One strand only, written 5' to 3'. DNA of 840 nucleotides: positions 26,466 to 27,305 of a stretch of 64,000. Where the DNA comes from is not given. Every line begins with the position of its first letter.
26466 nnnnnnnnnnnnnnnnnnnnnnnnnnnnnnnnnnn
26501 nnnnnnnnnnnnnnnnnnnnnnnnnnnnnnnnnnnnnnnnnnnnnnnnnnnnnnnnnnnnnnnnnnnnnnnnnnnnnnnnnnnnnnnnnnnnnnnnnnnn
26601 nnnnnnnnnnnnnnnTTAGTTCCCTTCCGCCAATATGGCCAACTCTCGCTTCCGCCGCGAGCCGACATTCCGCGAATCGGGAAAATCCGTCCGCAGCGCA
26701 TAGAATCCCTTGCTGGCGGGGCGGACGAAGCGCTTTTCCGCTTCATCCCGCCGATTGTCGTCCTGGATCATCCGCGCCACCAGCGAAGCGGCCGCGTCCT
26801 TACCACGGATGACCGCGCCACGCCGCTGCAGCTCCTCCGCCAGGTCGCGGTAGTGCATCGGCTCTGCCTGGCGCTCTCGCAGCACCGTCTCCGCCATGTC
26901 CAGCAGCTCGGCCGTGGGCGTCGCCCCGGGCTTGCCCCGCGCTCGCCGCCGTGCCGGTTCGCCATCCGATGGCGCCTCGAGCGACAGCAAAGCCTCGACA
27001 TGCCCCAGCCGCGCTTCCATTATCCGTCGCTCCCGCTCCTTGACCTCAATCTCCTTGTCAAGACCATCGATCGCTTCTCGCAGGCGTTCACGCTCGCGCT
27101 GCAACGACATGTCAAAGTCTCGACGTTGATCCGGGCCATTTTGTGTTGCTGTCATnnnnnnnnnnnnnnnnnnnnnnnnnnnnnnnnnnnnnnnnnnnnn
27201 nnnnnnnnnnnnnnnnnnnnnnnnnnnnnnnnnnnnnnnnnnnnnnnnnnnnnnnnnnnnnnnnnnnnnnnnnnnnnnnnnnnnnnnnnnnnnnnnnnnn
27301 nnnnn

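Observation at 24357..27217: Orphan three-gene operon wedged between rpoB and nuo (HARE-HTH protein, 465-534-aa beta-rich protein, 261-aa helical protein): best candidate for an undescribed system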

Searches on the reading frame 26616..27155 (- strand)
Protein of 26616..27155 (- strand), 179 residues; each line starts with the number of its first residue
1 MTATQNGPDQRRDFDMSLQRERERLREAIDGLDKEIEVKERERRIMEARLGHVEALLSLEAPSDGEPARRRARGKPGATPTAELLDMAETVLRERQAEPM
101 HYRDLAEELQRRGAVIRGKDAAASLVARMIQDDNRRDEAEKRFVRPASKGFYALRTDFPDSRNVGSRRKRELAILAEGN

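Call 3: search_protein_families(library=pfam, proteins=[window:26616-27155:-], max_evalue=1)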
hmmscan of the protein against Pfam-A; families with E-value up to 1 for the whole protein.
window:26616-27155:- (179 aa): 2 families
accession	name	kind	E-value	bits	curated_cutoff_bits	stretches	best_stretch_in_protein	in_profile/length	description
PF05066.19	HARE-HTH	-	1.5e-10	41.7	25.9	1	85-147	4-62/71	HB1, ASXL, restriction endonuclease HTH domain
PF14178.11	YppF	-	0.22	11.9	24.7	1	82-115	22-55/59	YppF-like protein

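Call 4: search_protein_families(library=padloc, proteins=[window:26616-27155:-], max_evalue=1)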
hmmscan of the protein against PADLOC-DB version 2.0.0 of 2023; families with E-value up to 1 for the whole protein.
window:26616-27155:- (179 aa): 0 families

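Call 5: search_protein_families(library=ncbifam, proteins=[window:26616-27155:-], max_evalue=1)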
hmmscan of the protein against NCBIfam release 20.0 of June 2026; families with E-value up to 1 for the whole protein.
window:26616-27155:- (179 aa): 2 families
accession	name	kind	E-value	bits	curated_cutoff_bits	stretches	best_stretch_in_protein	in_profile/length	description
TIGR04567.1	RNAP_delt_lowGC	equivalog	0.016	15.4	42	1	83-112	4-32/83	DNA-directed RNA polymerase subunit delta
NF033927.1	alph_xenorhab_B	subfamily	0.098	12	40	1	17-60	128-171/223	alpha-xenorhabdolysin family binary toxin subunit B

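Call 14: list_cluster_members(proteins=[P0001, P0061, window:26616-27155:-, P0006])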
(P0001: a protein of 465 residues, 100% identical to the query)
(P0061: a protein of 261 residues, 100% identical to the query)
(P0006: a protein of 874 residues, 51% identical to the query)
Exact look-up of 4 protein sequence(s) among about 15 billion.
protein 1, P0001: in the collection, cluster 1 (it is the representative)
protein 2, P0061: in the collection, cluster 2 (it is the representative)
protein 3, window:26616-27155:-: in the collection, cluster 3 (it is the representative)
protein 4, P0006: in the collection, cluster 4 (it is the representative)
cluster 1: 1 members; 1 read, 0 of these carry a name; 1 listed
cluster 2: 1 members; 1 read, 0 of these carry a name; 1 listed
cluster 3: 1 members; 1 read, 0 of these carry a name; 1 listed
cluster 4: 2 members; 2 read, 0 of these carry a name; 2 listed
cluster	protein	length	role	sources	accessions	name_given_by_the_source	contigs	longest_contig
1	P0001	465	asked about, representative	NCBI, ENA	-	-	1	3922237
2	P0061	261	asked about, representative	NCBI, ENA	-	-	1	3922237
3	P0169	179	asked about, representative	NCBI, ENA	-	-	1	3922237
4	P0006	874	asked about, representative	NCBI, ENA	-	-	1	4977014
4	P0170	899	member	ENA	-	-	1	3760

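Call 23: find_homologous_proteins(query=window:26616-27155:-)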
Query window:26616-27155:- (179 aa): 79 proteins with E <= 0.001 among 615 candidates.
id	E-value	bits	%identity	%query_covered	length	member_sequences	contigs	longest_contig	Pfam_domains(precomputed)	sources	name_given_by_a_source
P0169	2.3e-105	368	100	100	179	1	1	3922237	PF05066.20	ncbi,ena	-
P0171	1.8e-54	202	62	88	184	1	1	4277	PF05066.20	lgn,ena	-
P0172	2.3e-53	199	63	88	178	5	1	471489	PF05066.20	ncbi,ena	-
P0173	4.9e-53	198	60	91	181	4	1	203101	PF05066.20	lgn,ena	-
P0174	2.1e-52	195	62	88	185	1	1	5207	PF05066.20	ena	-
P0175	3.2e-52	195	57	95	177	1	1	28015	PF05066.20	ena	-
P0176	5.1e-52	194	58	93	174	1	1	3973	PF05066.20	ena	-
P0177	1.6e-51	193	57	93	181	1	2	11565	PF05066.20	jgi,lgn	-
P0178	2.3e-51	192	61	86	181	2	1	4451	PF05066.20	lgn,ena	-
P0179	2.8e-51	192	59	89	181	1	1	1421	PF05066.20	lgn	-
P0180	2.8e-51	192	55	98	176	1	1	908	PF05066.20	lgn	-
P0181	3.5e-51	192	60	90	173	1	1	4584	PF05066.20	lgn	-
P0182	5.0e-51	191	61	90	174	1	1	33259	PF05066.20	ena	-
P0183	6.3e-51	191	60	83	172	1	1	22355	PF05066.20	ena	-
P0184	6.3e-51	191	60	88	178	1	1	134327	PF05066.20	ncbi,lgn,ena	-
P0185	8.4e-51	190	61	86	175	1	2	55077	PF05066.20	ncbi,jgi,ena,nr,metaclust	ncbi:MAG: winged helix-turn-helix domain-containing protein [Chloroflexi bacterium]|nr:winged helix-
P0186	2.3e-50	189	59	86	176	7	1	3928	PF05066.20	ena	-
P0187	2.7e-50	189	57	93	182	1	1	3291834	PF05066.20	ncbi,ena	-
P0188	3.2e-50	188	60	88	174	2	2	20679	PF05066.20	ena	-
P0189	8.7e-50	187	59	88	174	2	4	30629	PF05066.20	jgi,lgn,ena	-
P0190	1.1e-49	187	56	91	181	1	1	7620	PF05066.20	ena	-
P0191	1.1e-49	187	59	89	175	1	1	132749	PF05066.20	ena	-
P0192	1.5e-49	186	58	90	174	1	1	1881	PF05066.20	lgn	-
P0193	1.6e-49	186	56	95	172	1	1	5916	PF05066.20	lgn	-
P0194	1.6e-49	186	62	87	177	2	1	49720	PF05066.20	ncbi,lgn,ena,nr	ncbi:MAG: HTH domain-containing protein [Chloroflexota bacterium]|nr:HTH domain-containing protein [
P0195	1.9e-49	186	59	93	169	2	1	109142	PF05066.20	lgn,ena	-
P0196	2.0e-49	186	59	88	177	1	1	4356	PF05066.20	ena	-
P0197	2.1e-49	186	60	84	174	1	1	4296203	PF05066.20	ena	-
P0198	2.2e-49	186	57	91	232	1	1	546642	PF05066.20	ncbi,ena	-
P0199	3.8e-49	185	56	95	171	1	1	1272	PF05066.20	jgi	-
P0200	4.3e-49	185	56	93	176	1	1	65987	PF05066.20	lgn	-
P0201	5.6e-49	184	59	88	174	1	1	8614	PF05066.20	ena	-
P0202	5.7e-49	184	61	85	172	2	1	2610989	PF05066.20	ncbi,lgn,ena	-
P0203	5.9e-49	184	59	90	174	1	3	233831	PF05066.20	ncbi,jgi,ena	-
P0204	6.7e-49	184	61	85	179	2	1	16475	PF05066.20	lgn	-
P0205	7.9e-49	184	60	87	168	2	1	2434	PF05066.20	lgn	-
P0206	1.2e-48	183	60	87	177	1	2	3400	PF05066.20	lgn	-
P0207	2.1e-48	182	58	88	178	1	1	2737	PF05066.20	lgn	-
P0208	2.6e-48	182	59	83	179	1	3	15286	PF05066.20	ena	-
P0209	2.9e-48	182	56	96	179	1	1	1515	PF05066.20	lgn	-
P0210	5.3e-48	181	55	95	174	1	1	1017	PF05066.20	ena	-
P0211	7.1e-48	181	59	88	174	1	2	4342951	PF05066.20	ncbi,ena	-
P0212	7.6e-48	181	59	88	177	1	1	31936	PF05066.20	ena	-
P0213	7.8e-48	181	57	96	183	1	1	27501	PF05066.20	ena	-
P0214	9.0e-48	180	55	89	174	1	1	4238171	PF05066.20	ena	-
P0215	1.3e-47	180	59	87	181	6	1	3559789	PF05066.20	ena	-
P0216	2.1e-47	179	54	96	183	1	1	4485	PF05066.20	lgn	-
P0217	2.1e-47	179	55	94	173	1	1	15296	PF05066.20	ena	-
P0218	2.4e-47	179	56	89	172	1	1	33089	PF05066.20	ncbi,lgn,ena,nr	ncbi:MAG: HTH domain-containing protein [Chloroflexi bacterium]|nr:HTH domain-containing protein [Ch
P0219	3.2e-47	179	61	86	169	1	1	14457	PF05066.20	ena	-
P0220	3.5e-47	178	57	98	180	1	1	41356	PF05066.20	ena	-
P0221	3.5e-47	178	59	89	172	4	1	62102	PF05066.20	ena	-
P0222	1.6e-46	176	54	93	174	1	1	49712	PF05066.20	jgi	-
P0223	1.9e-46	176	58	87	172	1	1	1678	PF05066.20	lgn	-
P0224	2.9e-46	176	62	85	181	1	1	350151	PF05066.20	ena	-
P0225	3.2e-46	175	56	85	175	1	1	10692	PF05066.20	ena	-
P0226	3.3e-46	175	54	93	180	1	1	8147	PF05066.20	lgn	-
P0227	5.6e-46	175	58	88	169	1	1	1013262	PF05066.20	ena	-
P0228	9.1e-46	174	56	88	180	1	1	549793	PF05066.20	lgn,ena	-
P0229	4.3e-45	172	61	88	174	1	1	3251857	PF05066.20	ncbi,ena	-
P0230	8.4e-45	171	55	95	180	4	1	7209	PF05066.20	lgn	-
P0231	1.2e-44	170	57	88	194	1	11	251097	PF05066.20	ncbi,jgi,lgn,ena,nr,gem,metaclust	ncbi:MAG: HTH domain-containing protein [Chloroflexi bacterium]|nr:HTH domain-containing protein [Ch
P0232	3.2e-44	169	55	88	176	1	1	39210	PF05066.20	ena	-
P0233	9.4e-44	167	59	85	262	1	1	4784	PF05066.20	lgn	-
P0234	4.1e-43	165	64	75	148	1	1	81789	PF05066.20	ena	-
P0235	6.7e-43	165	58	88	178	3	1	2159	PF05066.20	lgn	-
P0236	1.4e-42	164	54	93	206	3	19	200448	PF05066.20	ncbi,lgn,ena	-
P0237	1.5e-42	163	54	93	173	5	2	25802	PF05066.20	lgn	-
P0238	3.1e-42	162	59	85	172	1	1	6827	PF05066.20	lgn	-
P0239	2.9e-40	156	64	69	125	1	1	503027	PF05066.20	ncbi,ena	-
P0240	5.5e-40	155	50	95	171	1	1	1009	PF05066.20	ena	-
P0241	1.2e-39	154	51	95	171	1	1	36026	PF05066.20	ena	-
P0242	3.4e-39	153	74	55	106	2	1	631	PF05066.20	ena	-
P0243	3.7e-39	152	54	93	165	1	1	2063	PF05066.20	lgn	-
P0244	2.7e-37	146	56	77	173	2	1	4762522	PF05066.20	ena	-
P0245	2.0e-36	144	56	86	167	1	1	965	PF05066.20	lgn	-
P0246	2.4e-36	143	54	87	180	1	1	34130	PF05066.20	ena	-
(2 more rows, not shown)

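Call 88: search_protein_families(library=phrogs, proteins=[window:26616-27155:-], max_evalue=0.01)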
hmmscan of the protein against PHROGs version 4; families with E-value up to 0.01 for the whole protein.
window:26616-27155:- (179 aa): 0 families
